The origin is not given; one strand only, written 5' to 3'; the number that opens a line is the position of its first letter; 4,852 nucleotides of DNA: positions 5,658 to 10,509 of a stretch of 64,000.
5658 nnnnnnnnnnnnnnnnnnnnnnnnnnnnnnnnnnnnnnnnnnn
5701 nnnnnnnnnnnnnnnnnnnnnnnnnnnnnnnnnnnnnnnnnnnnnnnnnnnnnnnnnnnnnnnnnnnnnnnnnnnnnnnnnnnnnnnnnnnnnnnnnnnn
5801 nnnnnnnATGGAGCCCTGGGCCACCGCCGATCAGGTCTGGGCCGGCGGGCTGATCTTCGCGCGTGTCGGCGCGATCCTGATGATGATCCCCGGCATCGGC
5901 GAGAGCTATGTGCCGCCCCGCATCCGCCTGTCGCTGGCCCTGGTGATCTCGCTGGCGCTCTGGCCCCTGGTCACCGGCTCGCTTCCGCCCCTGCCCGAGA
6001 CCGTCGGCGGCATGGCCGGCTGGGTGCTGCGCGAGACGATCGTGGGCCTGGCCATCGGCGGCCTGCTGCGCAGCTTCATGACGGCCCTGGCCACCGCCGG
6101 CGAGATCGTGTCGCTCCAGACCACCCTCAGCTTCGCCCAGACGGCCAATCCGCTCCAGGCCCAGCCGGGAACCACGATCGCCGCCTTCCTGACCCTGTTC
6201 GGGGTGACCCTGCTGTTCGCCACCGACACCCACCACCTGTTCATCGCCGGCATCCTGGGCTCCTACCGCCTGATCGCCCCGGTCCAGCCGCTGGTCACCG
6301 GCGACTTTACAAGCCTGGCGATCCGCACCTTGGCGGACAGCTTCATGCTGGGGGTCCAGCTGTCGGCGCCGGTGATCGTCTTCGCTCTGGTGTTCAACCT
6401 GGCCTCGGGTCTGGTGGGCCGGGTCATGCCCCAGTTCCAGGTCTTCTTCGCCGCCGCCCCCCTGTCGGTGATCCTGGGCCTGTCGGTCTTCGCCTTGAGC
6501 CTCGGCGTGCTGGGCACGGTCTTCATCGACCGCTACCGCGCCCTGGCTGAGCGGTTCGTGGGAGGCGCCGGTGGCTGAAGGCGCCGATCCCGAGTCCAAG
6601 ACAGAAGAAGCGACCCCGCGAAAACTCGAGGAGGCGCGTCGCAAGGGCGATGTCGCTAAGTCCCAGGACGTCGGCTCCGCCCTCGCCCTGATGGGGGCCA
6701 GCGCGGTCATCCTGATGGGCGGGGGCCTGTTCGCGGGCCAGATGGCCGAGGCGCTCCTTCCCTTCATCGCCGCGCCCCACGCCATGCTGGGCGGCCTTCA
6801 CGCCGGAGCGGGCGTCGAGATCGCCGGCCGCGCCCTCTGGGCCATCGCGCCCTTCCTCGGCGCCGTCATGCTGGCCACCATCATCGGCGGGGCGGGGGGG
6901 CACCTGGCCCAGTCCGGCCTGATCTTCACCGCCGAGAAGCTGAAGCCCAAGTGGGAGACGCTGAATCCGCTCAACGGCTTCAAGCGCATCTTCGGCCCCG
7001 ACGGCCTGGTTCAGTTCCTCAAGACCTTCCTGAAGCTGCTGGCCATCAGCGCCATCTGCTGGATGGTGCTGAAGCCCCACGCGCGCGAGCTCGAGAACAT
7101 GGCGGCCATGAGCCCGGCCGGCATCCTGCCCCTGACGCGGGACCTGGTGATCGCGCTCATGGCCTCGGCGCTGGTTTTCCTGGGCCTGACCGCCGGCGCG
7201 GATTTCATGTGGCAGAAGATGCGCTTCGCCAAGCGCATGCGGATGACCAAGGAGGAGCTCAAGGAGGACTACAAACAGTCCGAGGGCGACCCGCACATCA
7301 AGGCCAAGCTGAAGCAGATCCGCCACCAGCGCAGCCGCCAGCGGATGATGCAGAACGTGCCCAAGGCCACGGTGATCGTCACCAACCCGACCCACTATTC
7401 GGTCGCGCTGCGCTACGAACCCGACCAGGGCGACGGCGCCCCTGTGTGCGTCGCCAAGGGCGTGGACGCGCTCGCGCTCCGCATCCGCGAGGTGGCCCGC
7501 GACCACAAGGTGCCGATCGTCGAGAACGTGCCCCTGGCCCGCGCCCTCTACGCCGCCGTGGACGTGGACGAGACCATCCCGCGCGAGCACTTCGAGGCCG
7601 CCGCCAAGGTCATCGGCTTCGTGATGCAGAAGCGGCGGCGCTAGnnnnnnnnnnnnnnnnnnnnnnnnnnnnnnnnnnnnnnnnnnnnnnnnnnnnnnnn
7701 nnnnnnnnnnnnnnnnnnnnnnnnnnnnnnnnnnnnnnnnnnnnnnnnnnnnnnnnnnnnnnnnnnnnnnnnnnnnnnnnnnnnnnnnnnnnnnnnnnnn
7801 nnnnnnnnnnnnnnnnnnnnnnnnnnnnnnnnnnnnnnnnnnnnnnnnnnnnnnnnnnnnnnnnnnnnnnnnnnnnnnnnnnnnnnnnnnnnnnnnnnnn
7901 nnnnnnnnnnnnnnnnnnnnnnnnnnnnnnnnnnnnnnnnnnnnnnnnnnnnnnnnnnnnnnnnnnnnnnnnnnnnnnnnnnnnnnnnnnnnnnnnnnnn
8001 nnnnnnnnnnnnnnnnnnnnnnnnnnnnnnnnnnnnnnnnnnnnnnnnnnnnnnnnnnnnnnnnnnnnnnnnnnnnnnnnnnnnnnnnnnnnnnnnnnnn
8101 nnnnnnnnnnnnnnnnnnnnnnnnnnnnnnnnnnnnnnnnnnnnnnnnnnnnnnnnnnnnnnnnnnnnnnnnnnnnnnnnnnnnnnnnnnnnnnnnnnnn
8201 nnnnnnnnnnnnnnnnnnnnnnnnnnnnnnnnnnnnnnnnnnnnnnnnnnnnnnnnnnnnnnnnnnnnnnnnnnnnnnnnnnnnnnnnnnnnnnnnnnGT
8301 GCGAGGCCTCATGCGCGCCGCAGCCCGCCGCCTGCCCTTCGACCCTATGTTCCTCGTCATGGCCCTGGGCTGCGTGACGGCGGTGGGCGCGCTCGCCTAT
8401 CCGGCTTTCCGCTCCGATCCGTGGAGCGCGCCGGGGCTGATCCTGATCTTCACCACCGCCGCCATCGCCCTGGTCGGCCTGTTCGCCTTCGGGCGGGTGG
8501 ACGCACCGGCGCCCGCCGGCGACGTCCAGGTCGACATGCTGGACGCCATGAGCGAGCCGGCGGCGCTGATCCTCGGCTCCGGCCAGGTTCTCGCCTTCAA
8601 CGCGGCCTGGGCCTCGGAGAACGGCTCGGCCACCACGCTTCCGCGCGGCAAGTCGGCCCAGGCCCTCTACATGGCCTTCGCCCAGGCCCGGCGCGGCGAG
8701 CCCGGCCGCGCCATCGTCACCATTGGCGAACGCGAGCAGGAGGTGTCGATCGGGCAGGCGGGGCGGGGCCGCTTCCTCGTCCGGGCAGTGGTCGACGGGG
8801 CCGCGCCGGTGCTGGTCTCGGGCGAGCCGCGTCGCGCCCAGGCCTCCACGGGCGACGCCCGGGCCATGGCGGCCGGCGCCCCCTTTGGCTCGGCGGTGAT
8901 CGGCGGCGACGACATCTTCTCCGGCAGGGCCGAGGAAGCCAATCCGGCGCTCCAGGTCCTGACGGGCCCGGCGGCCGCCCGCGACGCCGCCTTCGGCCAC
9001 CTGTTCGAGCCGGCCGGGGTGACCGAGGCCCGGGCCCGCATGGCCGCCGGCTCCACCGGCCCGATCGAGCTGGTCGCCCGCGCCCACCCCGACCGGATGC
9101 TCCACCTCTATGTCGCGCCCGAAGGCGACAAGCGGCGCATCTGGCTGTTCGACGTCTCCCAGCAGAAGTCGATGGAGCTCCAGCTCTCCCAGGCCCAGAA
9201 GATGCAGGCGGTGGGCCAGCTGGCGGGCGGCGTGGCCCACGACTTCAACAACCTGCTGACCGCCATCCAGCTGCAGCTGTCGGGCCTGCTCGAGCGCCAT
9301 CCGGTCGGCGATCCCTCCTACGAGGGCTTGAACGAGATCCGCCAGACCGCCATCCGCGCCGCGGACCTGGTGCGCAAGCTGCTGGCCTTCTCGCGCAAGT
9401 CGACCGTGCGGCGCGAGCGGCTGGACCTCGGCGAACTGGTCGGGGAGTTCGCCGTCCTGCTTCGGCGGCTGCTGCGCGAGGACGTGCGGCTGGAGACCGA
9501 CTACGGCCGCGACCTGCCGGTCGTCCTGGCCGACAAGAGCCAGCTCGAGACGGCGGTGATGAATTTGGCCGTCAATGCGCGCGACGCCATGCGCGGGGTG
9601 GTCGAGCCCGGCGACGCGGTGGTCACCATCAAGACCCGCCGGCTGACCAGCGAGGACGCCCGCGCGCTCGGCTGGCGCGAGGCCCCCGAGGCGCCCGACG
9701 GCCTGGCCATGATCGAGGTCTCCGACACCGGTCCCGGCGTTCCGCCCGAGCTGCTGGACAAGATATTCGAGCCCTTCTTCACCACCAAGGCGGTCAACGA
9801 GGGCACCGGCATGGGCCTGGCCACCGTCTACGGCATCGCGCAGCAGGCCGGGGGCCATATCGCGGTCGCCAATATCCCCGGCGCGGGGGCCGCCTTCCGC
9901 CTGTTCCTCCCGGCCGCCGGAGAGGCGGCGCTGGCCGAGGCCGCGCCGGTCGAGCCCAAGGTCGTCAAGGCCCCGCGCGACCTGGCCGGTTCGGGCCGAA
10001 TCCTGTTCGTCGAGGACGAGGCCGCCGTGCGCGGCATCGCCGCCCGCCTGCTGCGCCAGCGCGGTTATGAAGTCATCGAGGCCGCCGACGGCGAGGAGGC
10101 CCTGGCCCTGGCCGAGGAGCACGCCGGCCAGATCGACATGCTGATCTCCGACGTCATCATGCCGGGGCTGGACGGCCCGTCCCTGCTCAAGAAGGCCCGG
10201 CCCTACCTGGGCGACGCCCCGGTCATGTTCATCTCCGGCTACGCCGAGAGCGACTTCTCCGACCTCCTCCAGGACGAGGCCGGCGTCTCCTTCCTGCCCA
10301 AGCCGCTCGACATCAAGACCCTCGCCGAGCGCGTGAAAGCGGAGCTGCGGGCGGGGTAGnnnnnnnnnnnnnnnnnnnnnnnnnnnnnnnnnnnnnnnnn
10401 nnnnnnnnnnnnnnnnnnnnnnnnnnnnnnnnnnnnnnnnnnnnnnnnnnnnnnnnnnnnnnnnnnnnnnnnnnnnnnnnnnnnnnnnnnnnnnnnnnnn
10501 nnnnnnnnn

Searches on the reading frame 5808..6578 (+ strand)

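Call 40: search_protein_families(library=pfam, proteins=[window:5808-6578:+], max_evalue=0.00001)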
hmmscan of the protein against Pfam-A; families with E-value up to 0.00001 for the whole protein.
window:5808-6578:+ (256 aa): 1 family
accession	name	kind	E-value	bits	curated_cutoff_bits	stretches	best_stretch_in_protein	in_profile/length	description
PF01311.25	Bac_export_1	-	7.8e-54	183.1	27.8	1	12-243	3-227/230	Bacterial export proteins, family 1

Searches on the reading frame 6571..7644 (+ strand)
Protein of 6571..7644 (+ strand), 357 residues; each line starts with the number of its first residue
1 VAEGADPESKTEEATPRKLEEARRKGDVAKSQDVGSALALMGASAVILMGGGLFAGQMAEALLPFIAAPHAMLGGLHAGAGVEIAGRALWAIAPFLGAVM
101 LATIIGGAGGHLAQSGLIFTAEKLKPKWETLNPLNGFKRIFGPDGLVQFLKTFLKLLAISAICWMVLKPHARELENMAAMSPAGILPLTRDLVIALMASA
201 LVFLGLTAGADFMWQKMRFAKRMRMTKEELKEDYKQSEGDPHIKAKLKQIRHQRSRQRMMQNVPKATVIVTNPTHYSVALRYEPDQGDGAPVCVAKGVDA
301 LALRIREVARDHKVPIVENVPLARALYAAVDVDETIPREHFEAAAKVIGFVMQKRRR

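Call 40: search_protein_families(library=pfam, proteins=[window:6571-7644:+], max_evalue=0.00001)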
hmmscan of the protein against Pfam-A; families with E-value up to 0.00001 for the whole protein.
window:6571-7644:+ (357 aa): 1 family
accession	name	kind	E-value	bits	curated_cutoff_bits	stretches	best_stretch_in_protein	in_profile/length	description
PF01312.24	Bac_export_2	-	2.4e-118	395.6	24.4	1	8-351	1-335/335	FlhB HrpN YscU SpaS Family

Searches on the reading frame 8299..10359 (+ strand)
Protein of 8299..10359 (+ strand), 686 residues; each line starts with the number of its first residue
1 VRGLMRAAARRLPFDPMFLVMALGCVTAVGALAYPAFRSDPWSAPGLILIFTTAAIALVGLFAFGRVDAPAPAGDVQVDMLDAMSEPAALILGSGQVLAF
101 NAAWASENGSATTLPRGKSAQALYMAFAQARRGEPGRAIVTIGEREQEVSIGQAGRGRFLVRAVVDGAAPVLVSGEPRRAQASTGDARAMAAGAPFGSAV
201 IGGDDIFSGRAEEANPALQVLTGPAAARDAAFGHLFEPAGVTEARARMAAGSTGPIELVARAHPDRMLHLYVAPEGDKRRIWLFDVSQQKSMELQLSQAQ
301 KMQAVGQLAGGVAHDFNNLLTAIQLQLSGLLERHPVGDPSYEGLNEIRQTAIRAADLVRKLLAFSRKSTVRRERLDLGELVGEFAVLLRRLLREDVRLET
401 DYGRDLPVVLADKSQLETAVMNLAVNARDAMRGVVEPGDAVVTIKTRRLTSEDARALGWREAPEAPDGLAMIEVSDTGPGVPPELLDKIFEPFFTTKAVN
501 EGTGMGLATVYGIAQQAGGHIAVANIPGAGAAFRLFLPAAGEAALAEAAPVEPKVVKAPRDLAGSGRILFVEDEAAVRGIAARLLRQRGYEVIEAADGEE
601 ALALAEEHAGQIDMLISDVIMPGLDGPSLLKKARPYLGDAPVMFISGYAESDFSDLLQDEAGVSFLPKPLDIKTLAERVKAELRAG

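Call 40: search_protein_families(library=pfam, proteins=[window:8299-10359:+], max_evalue=0.00001)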
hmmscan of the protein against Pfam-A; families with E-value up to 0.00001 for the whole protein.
window:8299-10359:+ (686 aa): 3 families
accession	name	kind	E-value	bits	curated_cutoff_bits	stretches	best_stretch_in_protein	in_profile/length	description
PF02518.31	HATPase_c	-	2.2e-18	67.1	26.4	1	412-539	2-109/111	Histidine kinase-, DNA gyrase B-, and HSP90-like ATPase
PF00072.30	Response_reg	-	3.8e-18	66.1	30.2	1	568-680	1-111/111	Response regulator receiver domain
PF00512.31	HisKA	-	1.6e-09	38.1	26.9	1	306-367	3-63/66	His Kinase A (phospho-acceptor) domain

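Call 91: search_protein_families(library=ncbifam, proteins=[window:8299-10359:+], max_evalue=0.001)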
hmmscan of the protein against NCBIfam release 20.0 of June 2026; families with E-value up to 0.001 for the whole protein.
window:8299-10359:+ (686 aa): 122 families (the best 25 are shown)
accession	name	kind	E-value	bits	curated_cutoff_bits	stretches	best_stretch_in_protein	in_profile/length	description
NF046026.1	HisKinCckACaul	equivalog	0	1097.3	1000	1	14-685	1-678/678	cell cycle histidine kinase CckA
NF046020.1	HisKinCckABruc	equivalog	8.6e-139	463.9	1000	1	245-682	412-866/868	cell cycle histidine kinase CckA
NF010076.0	PRK13557.1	subfamily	1.6e-81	274.4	631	1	284-683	142-533/540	histidine kinase famiy protein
NF010411.0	PRK13837.1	equivalog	1.8e-66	224.7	647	1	287-684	432-813/828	two-component system VirA-like sensor kinase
NF052574.1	HisKinEspCMyxo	equivalog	4.6e-58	197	1200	1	285-683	397-783/785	serine histidine kinase EspC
NF008468.0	PRK11360.1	equivalog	8.5e-47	159.8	646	1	283-541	374-610/616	two-component system sensor histidine kinase AtoS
NF052573.1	HisKinEspAMyxo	equivalog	9.1e-39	133.1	1400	1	285-679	364-746/755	serine histidine kinase EspA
NF047466.1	hybrid_RR_LvrB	exception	3.9e-32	111.8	500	1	290-539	137-376/377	hybrid histidine kinase/response regulator LvrB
NF007688.0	PRK10364.1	equivalog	1.4e-29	103.1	479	1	289-541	224-453/460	two-component system sensor histidine kinase ZraS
NF038348.1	T2SS_HK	subfamily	3.7e-29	101.6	450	2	346-538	403-572/574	histidine kinase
NF011874.0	PRK15347.1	equivalog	8e-26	90.3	852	2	471-541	546-616/921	two component system sensor kinase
TIGR02956.1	TMAO_torS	equivalog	1.7e-25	89.3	676.5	1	370-683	532-820/967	TMAO reductase system sensor histidine kinase/response regulator TorS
NF008293.1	PRK11073.1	equivalog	1.8e-22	80.1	240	1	284-538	109-346/349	nitrogen regulation protein NR(II)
NF041832.1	near_NosP_CTERM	subfamily_domain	8.5e-22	77.7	400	1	312-671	14-358/370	NahK/ErcS family hybrid sensor histidine kinase/response regulator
NF041777.1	sens_FixL_Rhizob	equivalog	1.2e-20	73.7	850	1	292-541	247-483/485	sensor protein FixL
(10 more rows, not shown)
